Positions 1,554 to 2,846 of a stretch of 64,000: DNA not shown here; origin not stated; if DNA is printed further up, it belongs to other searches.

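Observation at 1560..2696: Intact integron integrase in a Chloroflexi-like chromosome with a canonical GTTAGGC core in the classical attI position but no obvious cassette array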

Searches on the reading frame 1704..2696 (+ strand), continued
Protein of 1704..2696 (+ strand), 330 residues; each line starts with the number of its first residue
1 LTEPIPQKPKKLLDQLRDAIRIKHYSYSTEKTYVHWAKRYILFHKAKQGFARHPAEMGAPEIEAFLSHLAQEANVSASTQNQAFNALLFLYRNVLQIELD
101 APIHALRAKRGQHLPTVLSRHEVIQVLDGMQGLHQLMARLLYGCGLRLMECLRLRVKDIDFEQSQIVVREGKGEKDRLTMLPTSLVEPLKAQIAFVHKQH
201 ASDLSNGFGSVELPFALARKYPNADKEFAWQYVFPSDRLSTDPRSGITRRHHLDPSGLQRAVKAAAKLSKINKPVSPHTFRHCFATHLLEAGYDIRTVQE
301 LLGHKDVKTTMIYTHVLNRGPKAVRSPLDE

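Call 52: search_solved_structures(query=window:1704-2696:+, max_evalue=1e-10, show_alignments=1)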
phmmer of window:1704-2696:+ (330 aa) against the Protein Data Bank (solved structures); distinct sequences matched with E-value up to 1e-10: 7.
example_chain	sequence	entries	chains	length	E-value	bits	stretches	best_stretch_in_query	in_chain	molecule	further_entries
2a3v_A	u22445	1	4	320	3.5e-90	305.7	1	13-329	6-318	site-specific recombinase IntI4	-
5hxy_A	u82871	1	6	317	2.9e-30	108.9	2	248-317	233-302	Tyrosine recombinase XerA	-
4a8e_A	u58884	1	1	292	4.4e-29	105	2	92-192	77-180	PROBABLE TYROSINE RECOMBINASE XERC-LIKE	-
1a0p_A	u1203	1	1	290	3.1e-20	76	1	262-318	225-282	SITE-SPECIFIC RECOMBINASE XERD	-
5dcf_A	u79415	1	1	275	8e-18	68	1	262-318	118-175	Tyrosine recombinase XerD,DNA translocase FtsK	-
9i5v_14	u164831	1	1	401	1.9e-14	57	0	268-316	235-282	Ribosome-associated translation inhibitor RaiA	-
5jjv_A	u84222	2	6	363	4.5e-11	45.9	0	276-316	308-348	Tyrosine recombinase XerH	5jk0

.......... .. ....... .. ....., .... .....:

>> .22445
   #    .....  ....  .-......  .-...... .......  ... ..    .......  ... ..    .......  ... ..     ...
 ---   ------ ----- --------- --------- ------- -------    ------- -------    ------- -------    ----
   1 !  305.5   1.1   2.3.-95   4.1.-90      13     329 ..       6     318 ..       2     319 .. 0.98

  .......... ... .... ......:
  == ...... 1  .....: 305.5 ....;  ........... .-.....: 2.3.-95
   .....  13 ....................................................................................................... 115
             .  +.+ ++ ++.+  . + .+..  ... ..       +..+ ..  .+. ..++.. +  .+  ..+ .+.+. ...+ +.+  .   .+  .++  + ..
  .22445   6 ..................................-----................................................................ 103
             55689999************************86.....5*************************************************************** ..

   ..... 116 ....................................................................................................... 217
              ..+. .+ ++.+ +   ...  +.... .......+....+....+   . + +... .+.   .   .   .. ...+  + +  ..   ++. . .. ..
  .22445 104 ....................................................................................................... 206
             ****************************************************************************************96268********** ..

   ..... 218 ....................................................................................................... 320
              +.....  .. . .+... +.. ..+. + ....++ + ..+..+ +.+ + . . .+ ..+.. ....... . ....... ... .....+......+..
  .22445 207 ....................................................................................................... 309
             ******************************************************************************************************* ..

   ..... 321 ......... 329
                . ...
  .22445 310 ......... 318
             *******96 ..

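Call 60: find_encoding_contigs(protein=P0035, flank=10000, max_places=2)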
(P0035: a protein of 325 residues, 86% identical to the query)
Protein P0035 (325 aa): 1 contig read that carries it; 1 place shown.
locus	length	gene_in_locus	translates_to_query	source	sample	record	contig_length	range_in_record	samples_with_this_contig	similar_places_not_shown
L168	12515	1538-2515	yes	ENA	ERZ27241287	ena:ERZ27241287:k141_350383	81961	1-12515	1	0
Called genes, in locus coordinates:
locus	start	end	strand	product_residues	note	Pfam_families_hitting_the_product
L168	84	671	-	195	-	PF11918:Peptidase_S41_N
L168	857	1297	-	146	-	PF00583:Acetyltransf_1, PF13673:Acetyltransf_10 (weak), PF13508:Acetyltransf_7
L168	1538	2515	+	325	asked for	PF13495:Phage_int_SAM_4, PF00589:Phage_integrase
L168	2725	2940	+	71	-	-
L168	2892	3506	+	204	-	PF19502:DUF6036 (weak), PF08843:AbiEii (weak), PF09970:DUF2204 (weak)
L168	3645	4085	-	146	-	-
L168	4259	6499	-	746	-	PF13371:TPR_9, PF00515:TPR_1, PF07719:TPR_2 (weak), PF13414:TPR_11 (weak), PF13371:TPR_9, PF13414:TPR_11, PF00515:TPR_1, PF07719:TPR_2, +12 more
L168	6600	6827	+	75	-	-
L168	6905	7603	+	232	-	PF04542:Sigma70_r2 (weak), PF04545:Sigma70_r4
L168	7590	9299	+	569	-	-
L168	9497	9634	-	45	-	-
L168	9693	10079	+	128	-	PF00072:Response_reg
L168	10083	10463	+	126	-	PF02643:DUF192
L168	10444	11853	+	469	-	PF01476:LysM, PF23473:LysM3_LYK4_5 (faint), PF01476:LysM, PF01551:Peptidase_M23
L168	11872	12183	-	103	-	PF09413:DUF2007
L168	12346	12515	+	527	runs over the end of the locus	-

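Call 61: find_encoding_contigs(protein=P0037, flank=10000, max_places=2)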
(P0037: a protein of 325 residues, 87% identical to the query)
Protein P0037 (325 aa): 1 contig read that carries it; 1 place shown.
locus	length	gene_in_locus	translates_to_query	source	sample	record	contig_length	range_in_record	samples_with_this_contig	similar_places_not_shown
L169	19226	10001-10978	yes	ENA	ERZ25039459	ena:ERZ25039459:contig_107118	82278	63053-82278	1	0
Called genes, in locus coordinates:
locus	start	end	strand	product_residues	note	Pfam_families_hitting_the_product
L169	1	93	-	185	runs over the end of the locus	-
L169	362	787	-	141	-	-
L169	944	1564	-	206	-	PF12697:Abhydrolase_6 (weak)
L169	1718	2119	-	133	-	PF09945:DUF2177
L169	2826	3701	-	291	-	-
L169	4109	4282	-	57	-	-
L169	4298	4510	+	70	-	-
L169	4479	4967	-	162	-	PF00383:dCMP_cyt_deam_1, PF14437:MafB19-deam, PF14439:Bd3614-deam (weak)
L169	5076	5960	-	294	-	PF00296:Bac_luciferase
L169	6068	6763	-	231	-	PF05575:V_cholerae_RfbT (weak), PF05050:Methyltransf_21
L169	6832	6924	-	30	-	-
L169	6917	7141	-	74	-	-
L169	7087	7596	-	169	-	PF12867:DinB_2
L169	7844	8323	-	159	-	-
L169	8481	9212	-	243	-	PF02517:Rce1-like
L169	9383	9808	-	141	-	PF06146:PsiE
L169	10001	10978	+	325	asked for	PF13495:Phage_int_SAM_4, PF00589:Phage_integrase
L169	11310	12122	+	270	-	PF01636:APH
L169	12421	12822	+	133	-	PF07993:NAD_binding_4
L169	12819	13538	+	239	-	PF07993:NAD_binding_4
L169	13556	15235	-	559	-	PF03717:PBP_dimer, PF00905:Transpeptidase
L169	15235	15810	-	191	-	PF05223:MecA_N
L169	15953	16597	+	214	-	-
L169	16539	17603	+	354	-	PF12371:TMEM131_like_N (faint), PF15780:ASH (faint), PF22073:Cep192_D4 (faint), PF22544:HYDIN_VesB_CFA65-like_Ig (weak)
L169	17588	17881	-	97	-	-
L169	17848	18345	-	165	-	-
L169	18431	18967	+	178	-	PF00293:NUDIX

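Call 86: search_dna_similar(query=window:1704-2696:+, collection=plasmids, mode=protein, max_rows=8)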
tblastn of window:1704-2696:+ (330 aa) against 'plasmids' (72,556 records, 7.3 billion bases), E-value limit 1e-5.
The search stops at 5000 records and this limit was reached: more records match than are counted here, and every count below describes the 5000 best-scoring records only.
Records with a match: at least 5000; places in all: 8726; records where one place covers at least 80% of the query: 5000.
Best place of each record, by identity: 60-80% 1; <60% 4999.
By first word of the organism name: Klebsiella 1918; Escherichia 1523; Salmonella 454; Enterobacter 381; Pseudomonas 154; Citrobacter 141; Shigella 87; Aeromonas 63; uncultured 35; Providencia 33; and 37 more.
By predicted mobility (MOB-suite, as given by PLSDB): conjugative 3555; non-mobilizable 798; mobilizable 647.
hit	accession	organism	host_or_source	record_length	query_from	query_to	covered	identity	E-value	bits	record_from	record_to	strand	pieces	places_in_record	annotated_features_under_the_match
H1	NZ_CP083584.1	Kovacikia minuta CCNUW1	cell culture,fresh water lake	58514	9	329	97%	64.8%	9e-135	429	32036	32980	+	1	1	integron integrase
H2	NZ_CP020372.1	Candidatus Thiodictyon syntrophicum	meromictic lake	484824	12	329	96%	54.4%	4e-99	327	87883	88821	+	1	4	integron integrase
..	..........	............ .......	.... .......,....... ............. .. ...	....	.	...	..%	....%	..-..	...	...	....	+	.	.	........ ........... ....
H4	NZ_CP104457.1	Raoultella ornithinolytica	whole organism,wastewater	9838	5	329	98%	52.6%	1e-99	328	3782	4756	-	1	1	integron integrase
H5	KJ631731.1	uncultured bacterium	-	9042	5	329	98%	52.6%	1e-99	328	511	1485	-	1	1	int3: class 3 integrase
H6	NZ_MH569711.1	Serratia marcescens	urine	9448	5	329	98%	52.6%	1e-99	328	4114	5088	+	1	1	integron integrase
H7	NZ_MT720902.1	Klebsiella pneumoniae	-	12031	5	329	98%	52.6%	1e-99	328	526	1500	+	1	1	integron integrase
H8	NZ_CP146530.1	Klebsiella michiganensis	Hospital Wastewater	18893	5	329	98%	52.6%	1e-99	328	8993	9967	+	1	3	integron integrase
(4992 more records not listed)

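Call 87: find_related_loci(query=window:1704-2696:+, collection=viral_contigs, flank=6000)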
Query window:1704-2696:+ (330 aa) in viral_contigs; peptide patterns used: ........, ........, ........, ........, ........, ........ (x = any residue, [..] = any of these).
27 stretches matched a pattern; 27 encode a relative of the query (tblastn E <= 1e-3); 27 distinct loci.
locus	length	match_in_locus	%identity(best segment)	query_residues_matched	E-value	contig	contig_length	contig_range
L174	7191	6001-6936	54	12-329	6e-114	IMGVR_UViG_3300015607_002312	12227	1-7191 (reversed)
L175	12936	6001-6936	54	12-329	6e-114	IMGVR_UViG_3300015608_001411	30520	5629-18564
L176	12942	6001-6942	55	8-329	6e-113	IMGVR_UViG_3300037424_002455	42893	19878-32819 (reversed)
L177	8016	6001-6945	53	11-330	2e-104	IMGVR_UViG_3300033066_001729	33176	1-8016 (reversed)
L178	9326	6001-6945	53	11-330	3e-104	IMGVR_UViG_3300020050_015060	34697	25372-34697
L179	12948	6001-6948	51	8-329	1e-95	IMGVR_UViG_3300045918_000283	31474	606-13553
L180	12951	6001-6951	50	11-330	2e-93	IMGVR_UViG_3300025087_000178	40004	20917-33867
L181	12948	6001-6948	47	12-330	2e-90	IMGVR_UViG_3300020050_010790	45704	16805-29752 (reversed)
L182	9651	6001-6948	47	12-330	2e-90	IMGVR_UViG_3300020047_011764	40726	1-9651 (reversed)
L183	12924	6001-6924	49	12-329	1e-83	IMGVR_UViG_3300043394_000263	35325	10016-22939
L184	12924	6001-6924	49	12-329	1e-83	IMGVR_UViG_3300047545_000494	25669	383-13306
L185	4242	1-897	43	26-329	7e-67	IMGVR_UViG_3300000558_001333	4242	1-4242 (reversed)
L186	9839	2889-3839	40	8-329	2e-66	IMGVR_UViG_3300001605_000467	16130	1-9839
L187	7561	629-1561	39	15-329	5e-63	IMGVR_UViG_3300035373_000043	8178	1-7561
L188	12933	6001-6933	53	11-329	9e-97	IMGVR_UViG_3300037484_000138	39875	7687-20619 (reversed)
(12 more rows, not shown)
